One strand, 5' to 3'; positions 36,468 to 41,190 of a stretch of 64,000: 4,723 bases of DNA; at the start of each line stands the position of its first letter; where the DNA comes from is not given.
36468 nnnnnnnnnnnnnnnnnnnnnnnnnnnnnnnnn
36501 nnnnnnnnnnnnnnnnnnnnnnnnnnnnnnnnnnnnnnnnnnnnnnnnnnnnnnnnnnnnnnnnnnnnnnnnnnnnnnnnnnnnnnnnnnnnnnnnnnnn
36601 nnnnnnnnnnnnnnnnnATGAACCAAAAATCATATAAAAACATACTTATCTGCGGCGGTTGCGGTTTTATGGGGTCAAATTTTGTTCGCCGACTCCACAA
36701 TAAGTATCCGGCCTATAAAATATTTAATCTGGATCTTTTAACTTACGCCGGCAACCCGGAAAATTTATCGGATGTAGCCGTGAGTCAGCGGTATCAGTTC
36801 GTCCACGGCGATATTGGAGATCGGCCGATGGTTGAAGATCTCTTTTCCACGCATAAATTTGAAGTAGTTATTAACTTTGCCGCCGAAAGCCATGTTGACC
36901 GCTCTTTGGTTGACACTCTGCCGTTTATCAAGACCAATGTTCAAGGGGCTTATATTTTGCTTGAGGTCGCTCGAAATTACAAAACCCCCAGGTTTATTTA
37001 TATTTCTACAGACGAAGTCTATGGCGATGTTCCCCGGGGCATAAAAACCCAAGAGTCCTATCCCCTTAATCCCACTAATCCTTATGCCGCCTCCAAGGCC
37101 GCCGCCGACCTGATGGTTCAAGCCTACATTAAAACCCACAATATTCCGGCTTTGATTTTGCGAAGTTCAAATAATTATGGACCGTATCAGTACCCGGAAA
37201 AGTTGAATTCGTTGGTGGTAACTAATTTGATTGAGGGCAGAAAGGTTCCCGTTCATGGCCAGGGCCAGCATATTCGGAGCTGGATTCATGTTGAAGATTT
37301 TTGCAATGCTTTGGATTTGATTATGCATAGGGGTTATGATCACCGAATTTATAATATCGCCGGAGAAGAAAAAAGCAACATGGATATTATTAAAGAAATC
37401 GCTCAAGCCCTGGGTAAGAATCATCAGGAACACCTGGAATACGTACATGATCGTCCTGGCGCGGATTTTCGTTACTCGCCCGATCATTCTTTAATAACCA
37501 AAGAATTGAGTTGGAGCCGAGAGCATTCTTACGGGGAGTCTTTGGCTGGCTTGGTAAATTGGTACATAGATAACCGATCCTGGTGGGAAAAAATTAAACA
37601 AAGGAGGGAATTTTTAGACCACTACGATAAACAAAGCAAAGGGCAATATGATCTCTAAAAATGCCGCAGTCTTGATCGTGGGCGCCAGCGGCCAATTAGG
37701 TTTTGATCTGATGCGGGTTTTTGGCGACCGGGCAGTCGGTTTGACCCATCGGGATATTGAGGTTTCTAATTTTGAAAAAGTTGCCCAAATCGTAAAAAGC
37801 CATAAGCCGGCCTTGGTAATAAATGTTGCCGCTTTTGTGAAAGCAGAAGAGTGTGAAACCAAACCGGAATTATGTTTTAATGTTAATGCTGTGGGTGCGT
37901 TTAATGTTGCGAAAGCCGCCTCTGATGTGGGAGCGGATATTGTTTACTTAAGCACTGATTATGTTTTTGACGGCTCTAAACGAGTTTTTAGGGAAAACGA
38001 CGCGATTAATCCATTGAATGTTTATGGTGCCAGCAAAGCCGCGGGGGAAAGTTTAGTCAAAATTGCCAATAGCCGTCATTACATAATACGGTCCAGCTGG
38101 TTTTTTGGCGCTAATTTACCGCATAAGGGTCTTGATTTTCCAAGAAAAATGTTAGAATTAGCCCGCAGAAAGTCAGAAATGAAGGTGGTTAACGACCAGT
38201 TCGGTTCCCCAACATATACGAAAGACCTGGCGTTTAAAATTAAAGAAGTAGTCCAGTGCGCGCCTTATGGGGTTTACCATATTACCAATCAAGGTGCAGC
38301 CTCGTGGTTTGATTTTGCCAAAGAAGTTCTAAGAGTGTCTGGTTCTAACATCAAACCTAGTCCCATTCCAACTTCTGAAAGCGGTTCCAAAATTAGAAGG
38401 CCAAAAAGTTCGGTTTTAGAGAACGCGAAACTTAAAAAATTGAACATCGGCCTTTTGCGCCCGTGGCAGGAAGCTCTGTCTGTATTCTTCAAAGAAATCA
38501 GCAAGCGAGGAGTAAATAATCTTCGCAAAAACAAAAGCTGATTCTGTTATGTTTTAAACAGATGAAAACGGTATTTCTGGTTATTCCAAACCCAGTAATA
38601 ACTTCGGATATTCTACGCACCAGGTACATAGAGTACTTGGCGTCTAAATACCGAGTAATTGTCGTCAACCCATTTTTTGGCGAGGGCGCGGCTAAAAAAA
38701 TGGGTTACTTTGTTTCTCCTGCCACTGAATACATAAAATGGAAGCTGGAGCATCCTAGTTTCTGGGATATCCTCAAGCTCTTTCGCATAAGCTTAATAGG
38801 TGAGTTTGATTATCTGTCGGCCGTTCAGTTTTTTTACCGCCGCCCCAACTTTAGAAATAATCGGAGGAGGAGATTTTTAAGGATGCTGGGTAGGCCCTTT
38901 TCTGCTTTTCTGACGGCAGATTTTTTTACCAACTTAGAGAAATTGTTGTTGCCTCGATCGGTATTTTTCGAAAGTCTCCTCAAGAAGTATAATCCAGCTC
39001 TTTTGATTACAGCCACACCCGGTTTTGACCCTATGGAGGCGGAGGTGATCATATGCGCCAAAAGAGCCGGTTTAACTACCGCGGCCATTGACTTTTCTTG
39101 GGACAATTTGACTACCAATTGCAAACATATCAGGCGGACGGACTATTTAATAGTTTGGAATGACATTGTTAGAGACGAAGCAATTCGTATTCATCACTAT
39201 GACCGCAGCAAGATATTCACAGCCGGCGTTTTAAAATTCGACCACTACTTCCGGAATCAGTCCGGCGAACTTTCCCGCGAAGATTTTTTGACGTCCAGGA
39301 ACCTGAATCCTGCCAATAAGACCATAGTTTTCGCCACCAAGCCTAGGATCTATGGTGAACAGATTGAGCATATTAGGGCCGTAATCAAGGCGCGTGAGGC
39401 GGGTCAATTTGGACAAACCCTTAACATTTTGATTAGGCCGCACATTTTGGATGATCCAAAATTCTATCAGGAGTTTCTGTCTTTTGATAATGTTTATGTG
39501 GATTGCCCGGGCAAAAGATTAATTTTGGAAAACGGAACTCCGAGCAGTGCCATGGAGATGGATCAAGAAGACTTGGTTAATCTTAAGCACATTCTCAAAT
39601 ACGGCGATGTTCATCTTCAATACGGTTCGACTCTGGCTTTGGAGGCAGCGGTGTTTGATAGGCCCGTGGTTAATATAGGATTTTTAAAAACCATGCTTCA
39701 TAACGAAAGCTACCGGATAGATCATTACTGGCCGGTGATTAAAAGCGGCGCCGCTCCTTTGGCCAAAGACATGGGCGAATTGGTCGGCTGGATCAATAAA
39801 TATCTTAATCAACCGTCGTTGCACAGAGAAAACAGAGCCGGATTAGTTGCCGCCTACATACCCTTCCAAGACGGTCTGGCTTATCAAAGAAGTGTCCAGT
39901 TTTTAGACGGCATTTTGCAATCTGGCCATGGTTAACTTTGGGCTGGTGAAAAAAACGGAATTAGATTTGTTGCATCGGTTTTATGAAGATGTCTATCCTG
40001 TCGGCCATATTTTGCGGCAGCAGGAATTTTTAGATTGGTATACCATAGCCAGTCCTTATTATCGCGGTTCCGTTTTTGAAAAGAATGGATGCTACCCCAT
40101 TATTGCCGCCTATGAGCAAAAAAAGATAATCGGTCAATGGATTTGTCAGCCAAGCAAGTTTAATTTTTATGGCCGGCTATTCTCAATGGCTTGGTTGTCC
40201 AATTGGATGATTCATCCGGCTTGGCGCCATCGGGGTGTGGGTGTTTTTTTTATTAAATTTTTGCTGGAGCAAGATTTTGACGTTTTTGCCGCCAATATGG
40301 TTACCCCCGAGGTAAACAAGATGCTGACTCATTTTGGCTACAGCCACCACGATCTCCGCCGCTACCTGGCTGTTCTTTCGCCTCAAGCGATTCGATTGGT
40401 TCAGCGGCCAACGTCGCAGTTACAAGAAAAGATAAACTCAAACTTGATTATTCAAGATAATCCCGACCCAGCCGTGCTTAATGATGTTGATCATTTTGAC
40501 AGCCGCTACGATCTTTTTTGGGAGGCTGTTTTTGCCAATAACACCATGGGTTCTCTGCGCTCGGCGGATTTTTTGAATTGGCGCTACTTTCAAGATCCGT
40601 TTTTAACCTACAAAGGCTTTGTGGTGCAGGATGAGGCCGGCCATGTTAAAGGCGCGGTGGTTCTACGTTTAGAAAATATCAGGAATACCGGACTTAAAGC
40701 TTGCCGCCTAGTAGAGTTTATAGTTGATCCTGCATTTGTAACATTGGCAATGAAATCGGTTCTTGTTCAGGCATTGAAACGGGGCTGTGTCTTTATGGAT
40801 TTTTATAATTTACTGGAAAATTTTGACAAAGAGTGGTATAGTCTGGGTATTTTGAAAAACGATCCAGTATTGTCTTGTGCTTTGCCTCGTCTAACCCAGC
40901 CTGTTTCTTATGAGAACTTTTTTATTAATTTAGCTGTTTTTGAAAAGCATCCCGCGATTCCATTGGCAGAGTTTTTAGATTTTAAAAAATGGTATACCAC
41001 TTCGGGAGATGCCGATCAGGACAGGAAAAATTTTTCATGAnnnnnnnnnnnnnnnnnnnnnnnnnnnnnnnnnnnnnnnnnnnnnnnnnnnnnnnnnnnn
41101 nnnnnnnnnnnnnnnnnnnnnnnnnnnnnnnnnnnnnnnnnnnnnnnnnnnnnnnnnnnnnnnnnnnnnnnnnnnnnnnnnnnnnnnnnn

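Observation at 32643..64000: Two copies of a 'DPM1-like GT2 + 630-aa polytopic membrane protein' pair at opposite ends of the island, plus other duplicated components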

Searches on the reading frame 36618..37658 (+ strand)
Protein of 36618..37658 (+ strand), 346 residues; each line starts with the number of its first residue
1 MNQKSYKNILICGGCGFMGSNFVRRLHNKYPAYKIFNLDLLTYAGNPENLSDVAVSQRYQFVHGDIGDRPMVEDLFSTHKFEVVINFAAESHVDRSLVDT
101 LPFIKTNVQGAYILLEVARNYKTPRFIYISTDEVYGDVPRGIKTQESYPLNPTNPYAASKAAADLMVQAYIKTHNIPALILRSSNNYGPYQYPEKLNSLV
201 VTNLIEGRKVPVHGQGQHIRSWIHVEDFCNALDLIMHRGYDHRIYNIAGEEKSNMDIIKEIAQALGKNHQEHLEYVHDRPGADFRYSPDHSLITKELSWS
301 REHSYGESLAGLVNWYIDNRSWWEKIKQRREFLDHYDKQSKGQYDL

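Call 5: search_protein_families(library=pfam, proteins=[window:36618-37658:+], max_evalue=0.01)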
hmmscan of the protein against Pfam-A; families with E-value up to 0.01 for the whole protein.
window:36618-37658:+ (346 aa): 7 families
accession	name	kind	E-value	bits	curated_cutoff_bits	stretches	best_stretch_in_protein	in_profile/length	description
PF16363.11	GDP_Man_Dehyd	-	1e-66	226.2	27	1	10-305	1-325/332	GDP-mannose 4,6 dehydratase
PF01370.27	Epimerase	-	5.9e-60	203.1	20.9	1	9-248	1-240/240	NAD dependent epimerase/dehydratase family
PF01073.25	3Beta_HSD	-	4.4e-18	65.7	22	1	10-230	1-223/280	3-beta hydroxysteroid dehydrogenase/isomerase family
PF02719.21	Polysacc_synt_2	-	8.1e-16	58.5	20.2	1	9-174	1-156/293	Polysaccharide biosynthesis protein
PF04321.23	RmlD_sub_bind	-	4.6e-14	52.6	27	1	8-198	2-161/287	RmlD substrate binding domain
PF07993.18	NAD_binding_4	-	2.9e-13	50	20.1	1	24-185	14-206/258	Male sterility protein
PF13460.12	NAD_binding_10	-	1.3e-05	25.6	27.2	1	38-169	20-133/184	NAD(P)H-binding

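Call 53: search_protein_families(library=ncbifam, proteins=[window:36618-37658:+], max_evalue=1e-10)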
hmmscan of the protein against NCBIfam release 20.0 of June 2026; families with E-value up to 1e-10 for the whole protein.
window:36618-37658:+ (346 aa): 15 families
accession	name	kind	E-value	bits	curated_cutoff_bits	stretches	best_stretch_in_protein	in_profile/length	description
TIGR01181.1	dTDP_gluc_dehyt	equivalog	5.6e-120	400.3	365.1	1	8-326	1-321/321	dTDP-glucose 4,6-dehydratase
NF007490.0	PRK10084.1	subfamily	1e-86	291.2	649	1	8-329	2-347/361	dTDP-glucose 4,6-dehydratase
NF007582.0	PRK10217.1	equivalog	1.9e-80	270.7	698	1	7-327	2-342/355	dTDP-glucose 4,6-dehydratase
TIGR01179.1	galE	equivalog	2.4e-37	128.5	262.3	1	8-304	1-312/332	UDP-glucose 4-epimerase GalE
TIGR04180.1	EDH_00030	hypoth_equivalog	4.3e-33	114.7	475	1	9-301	1-294/297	NAD-dependent 4,6-dehydratase LegB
TIGR02197.1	heptose_epim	equivalog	1.8e-24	86.5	274.6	1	9-276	1-269/316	ADP-glyceromanno-heptose 6-epimerase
TIGR02622.1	CDP_4_6_dhtase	equivalog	4.8e-24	85.1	278.45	1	7-319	5-333/352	CDP-glucose 4,6-dehydratase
NF007956.0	PRK10675.1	subfamily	9.7e-23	80.8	394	1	8-172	2-165/338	UDP-glucose 4-epimerase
NF011728.1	PRK15181.1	equivalog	1.1e-19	70.7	760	1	7-321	16-342/348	Vi polysaccharide biosynthesis UDP-N-acetylglucosaminuronic acid C-4 epimerase TviC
TIGR01214.1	rmlD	equivalog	7.7e-15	54.7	224.05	1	9-269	2-230/285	dTDP-4-dehydrorhamnose reductase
NF043036.1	ErythonDh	equivalog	9.7e-15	54.6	325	1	8-278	2-279/321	D-erythronate dehydrogenase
TIGR01472.1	gmd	equivalog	1e-13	51.2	415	1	57-260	54-263/342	GDP-mannose 4,6-dehydratase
NF047922.1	GDPFucSynFcl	equivalog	6.1e-13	48.9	500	1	65-320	38-305/308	GDP-L-fucose synthase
NF008872.0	PRK11908.1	equivalog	1.4e-12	47.4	294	1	7-276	2-278/349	bifunctional UDP-4-keto-pentose/UDP-xylose synthase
TIGR03466.1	HpnA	hypoth_equivalog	1.7e-12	46.9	367.65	1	8-270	2-251/327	hopanoid-associated sugar epimerase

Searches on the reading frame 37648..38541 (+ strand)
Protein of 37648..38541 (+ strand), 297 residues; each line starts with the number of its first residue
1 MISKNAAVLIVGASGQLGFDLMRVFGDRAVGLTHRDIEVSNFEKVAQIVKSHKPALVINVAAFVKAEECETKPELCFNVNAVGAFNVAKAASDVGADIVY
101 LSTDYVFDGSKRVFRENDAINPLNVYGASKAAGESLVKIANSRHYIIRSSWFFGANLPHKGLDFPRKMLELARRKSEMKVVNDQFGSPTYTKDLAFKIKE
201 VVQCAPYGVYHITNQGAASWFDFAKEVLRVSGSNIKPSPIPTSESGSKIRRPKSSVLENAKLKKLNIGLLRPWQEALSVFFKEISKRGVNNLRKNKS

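Call 5: search_protein_families(library=pfam, proteins=[window:37648-38541:+], max_evalue=0.01)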
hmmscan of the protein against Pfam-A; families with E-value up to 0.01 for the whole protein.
window:37648-38541:+ (297 aa): 6 families
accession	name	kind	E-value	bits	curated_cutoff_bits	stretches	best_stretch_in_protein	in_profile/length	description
PF04321.23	RmlD_sub_bind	-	1.5e-80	270.8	27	1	8-284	3-285/287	RmlD substrate binding domain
PF01370.27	Epimerase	-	4.7e-19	69.2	20.9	1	8-175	1-192/240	NAD dependent epimerase/dehydratase family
PF16363.11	GDP_Man_Dehyd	-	1.2e-13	51.7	27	1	37-170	59-198/332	GDP-mannose 4,6 dehydratase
PF02719.21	Polysacc_synt_2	-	4.4e-11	42.9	20.2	1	38-144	62-156/293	Polysaccharide biosynthesis protein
PF01073.25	3Beta_HSD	-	9.8e-06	25.2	22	1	39-143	54-163/280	3-beta hydroxysteroid dehydrogenase/isomerase family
PF07993.18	NAD_binding_4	-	9e-05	22.2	20.1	1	55-154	90-209/258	Male sterility protein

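Call 53: search_protein_families(library=ncbifam, proteins=[window:37648-38541:+], max_evalue=1e-10)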
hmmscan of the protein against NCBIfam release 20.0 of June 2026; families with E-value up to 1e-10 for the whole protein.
window:37648-38541:+ (297 aa): 3 families
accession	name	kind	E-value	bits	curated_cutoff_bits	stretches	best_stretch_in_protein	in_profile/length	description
TIGR01214.1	rmlD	equivalog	9e-83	277.6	224.05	1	8-283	2-284/285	dTDP-4-dehydrorhamnose reductase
NF007440.0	PRK09987.1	equivalog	6.9e-46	156.9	308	1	8-284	3-293/299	dTDP-4-dehydrorhamnose reductase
TIGR01181.1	dTDP_gluc_dehyt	equivalog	4.1e-12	45.8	365.1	1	37-171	57-194/321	dTDP-glucose 4,6-dehydratase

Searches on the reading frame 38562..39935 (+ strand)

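Call 5: search_protein_families(library=pfam, proteins=[window:38562-39935:+], max_evalue=0.01)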
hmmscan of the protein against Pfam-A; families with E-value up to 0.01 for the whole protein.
window:38562-39935:+ (457 aa): 1 family
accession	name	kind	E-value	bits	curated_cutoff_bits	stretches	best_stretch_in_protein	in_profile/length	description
PF04464.20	Glyphos_transf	-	2.1e-06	27.4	22.1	1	186-446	128-363/367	CDP-Glycerol:Poly(glycerophosphate) glycerophosphotransferase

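Call 20: search_protein_families(library=ncbifam, proteins=[window:38562-39935:+], max_evalue=0.01)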
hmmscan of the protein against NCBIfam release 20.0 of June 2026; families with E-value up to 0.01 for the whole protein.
window:38562-39935:+ (457 aa): 1 family
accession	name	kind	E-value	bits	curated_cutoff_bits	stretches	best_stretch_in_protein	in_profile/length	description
NF046086.1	BFO_1060_trans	domain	2e-17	63.4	200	2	136-259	39-169/365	BFO_1060 family glycosyltransferase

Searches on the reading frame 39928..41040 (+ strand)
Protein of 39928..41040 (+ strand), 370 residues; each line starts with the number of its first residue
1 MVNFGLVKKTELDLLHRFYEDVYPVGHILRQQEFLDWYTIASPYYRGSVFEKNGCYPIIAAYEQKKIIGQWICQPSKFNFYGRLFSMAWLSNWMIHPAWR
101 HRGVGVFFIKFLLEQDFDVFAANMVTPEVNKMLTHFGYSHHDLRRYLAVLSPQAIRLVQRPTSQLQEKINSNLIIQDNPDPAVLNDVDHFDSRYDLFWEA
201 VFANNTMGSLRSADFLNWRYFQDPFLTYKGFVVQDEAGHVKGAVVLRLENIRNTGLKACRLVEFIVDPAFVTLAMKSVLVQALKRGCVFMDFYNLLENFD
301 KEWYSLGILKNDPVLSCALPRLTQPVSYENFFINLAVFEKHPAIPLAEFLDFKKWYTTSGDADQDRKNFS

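Call 5: search_protein_families(library=pfam, proteins=[window:39928-41040:+], max_evalue=0.01)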
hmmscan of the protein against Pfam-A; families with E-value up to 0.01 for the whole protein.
window:39928-41040:+ (370 aa): 3 families
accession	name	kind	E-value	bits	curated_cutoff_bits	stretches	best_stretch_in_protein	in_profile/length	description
PF00583.31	Acetyltransf_1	-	0.00049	20.8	20.7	1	29-115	8-87/116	Acetyltransferase (GNAT) family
PF13527.13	Acetyltransf_9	-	0.0011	19.4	25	1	57-109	42-90/127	Acetyltransferase (GNAT) domain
PF13508.13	Acetyltransf_7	-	0.0015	19.3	27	0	58-114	5-54/84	Acetyltransferase (GNAT) domain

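Call 20: search_protein_families(library=ncbifam, proteins=[window:39928-41040:+], max_evalue=0.01)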
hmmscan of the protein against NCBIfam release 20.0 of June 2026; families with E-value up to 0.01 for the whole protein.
window:39928-41040:+ (370 aa): 0 families

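Call 56: find_homologous_proteins(query=window:39928-41040:+)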
Query window:39928-41040:+ (370 aa): 8 proteins with E <= 0.001 among 1047 candidates.
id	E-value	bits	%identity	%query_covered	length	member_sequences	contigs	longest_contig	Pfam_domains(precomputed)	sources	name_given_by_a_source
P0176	6.9e-257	869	100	100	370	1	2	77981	-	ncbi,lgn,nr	ncbi:MAG: hypothetical protein HY454_00730 [Parcubacteria group bacterium]|nr:hypothetical protein [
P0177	2.6e-220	749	86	100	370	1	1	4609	-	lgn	-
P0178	4.4e-111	389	50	98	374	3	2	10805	-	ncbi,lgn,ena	ncbi:MAG: GNAT family N-acetyltransferase [Patescibacteria group bacterium]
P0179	7.6e-104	366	45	99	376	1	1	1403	-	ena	-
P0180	2.4e-103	364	47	99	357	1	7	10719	-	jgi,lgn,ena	-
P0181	4.3e-103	363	45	98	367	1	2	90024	-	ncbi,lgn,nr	ncbi:MAG: hypothetical protein HYT03_01110 [Candidatus Harrisonbacteria bacterium]|nr:hypothetical p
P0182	4.9e-89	317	43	100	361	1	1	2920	PF13527.14,PF00583.32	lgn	-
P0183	2.9e-26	110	27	99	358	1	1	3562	PF13527.14,PF00583.32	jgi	jgi:hypothetical protein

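Call 59: search_solved_structures(query=A2, max_evalue=10)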
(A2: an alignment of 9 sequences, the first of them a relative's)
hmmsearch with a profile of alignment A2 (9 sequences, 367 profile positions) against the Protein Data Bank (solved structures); distinct sequences matched with E-value up to 10: 22.
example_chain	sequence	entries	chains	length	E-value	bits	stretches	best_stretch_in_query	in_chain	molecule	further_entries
3t9y_A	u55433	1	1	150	0.023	16.8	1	46-104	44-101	Acetyltransferase, GNAT family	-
1iic_A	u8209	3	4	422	0.028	16.5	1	31-111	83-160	PEPTIDE N-myristoyltransferase | MYRISTOYL-COA:PROTEIN N-MYRISTOYLTRANSFERASE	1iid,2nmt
2p6e_A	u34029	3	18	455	0.031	16.4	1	31-111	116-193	Glycylpeptide N-tetradecanoyltransferase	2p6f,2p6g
4my0_A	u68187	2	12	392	0.14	14.3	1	59-136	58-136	GCN5-related N-acetyltransferase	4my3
5hmn_A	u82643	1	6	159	0.18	13.9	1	48-110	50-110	AAC3-I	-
4qbj_A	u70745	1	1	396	0.19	13.8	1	31-111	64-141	Glycylpeptide N-tetradecanoyltransferase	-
4uwi_A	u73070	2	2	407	0.21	13.6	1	31-111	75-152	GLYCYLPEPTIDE N-TETRADECANOYLTRANSFERASE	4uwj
4cav_A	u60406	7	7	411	0.22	13.6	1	31-111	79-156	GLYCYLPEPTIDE N-TETRADECANOYLTRANSFERASE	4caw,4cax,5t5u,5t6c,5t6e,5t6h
1wwz_A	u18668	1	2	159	0.24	13.5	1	32-108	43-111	hypothetical protein PH1933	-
7mx2_A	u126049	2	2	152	0.32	13.1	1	57-142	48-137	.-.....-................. 30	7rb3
6vr2_A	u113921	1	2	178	0.64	12.1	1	56-105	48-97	Aminoglycoside 2'-N-acetyltransferase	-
6vou_A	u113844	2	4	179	0.65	12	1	56-105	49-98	Aminoglycoside 2'-N-acetyltransferase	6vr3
6vta_A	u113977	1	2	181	0.66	12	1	56-105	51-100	Aminoglycoside 2'-N-acetyltransferase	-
7jzs_A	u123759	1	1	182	0.67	12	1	56-105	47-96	Aminoglycoside 2'-N-acetyltransferase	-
5us1_A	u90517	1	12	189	0.72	11.9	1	56-105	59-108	Aminoglycoside 2'-N-acetyltransferase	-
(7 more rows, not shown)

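Call 65: predict_structure(alignment_id=A2)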
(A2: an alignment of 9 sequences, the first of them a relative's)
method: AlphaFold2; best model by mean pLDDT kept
length: 370 residues; sequences in the alignment: 9
mean_pLDDT: 87.8   pTM: 0.87
mean pLDDT of the five models: 87.8, 83.0, 82.2, 74.7, 61.1
residues with pLDDT >= 90: 248; 70-90: 94; 50-70: 12; < 50: 16
segments of 3 or more residues with pLDDT < 50: 322-331, 365-370
pLDDT, mean of each block of 10 residues (from residue 1): 92 95 87 89 90 94 94 94 95 88 88 93 83 93 92 89 93 75 87 96 94 93 85 94 92 85 94 93 92 92 94 79 42 84 96 89 44
secondary structure, 60 per line:
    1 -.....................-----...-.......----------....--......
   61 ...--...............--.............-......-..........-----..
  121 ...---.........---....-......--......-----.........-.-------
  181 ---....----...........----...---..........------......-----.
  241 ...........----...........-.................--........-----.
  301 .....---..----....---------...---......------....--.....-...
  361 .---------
elements in order: E2-8 H9-22 H32-38 H49-52 E55-63 E66-80 E83-95 H97-102 H104-113 E119-123 H127-135 E139-142 E144-149 H152-157 H163-171 E184-187 H192-202 E207-209 H213-222 E229-234 E240-251 E256-266 H268-284 E287-294 H300-305 H315-318 E334-339 H346-349

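Call 79: find_encoding_contigs(protein=P0176, flank=10000, max_places=2)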
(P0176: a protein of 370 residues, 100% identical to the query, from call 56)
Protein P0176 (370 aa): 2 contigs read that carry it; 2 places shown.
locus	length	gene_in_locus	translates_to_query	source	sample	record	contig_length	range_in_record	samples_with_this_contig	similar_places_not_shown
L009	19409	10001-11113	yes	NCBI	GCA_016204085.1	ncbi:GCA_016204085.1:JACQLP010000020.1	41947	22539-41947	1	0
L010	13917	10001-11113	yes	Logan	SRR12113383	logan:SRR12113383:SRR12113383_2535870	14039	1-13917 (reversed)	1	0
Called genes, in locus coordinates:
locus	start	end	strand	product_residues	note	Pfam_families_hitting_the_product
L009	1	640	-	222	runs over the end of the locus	PF13489:Methyltransf_23, PF01209:Ubie_methyltran (weak), PF05148:Methyltransf_8 (faint), PF07021:MetW, PF13847:Methyltransf_31, PF08241:Methyltransf_11, PF08242:Methyltransf_12, PF13649:Methyltransf_25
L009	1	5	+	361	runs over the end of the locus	PF13579:Glyco_trans_4_4 (weak), PF13439:Glyco_transf_4, PF20706:GT4-conflict, PF00534:Glycos_transf_1, PF13692:Glyco_trans_1_4, PF13524:Glyco_trans_1_2 (weak)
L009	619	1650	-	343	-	PF01073:3Beta_HSD, PF01370:Epimerase, PF02719:Polysacc_synt_2, PF04321:RmlD_sub_bind, PF16363:GDP_Man_Dehyd, PF13460:NAD_binding_10 (faint)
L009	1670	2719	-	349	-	PF00534:Glycos_transf_1, PF13692:Glyco_trans_1_4, PF13524:Glyco_trans_1_2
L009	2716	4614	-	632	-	-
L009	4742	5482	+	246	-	PF00535:Glycos_transf_2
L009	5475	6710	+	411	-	PF08421:Methyltransf_13, PF13489:Methyltransf_23, PF08241:Methyltransf_11 (weak), PF08242:Methyltransf_12, PF13649:Methyltransf_25 (weak), PF08484:Methyltransf_14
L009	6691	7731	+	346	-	PF01073:3Beta_HSD, PF01370:Epimerase, PF02719:Polysacc_synt_2, PF04321:RmlD_sub_bind, PF07993:NAD_binding_4, PF16363:GDP_Man_Dehyd, PF13460:NAD_binding_10 (weak)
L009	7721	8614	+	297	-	PF01370:Epimerase, PF04321:RmlD_sub_bind, PF01073:3Beta_HSD (weak), PF16363:GDP_Man_Dehyd, PF02719:Polysacc_synt_2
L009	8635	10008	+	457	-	PF04464:Glyphos_transf (weak)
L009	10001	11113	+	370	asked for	-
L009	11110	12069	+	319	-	PF01522:Polysacc_deac_1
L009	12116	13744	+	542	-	-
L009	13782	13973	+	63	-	-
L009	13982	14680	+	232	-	PF05711:TylF, PF13578:Methyltransf_24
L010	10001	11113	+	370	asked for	-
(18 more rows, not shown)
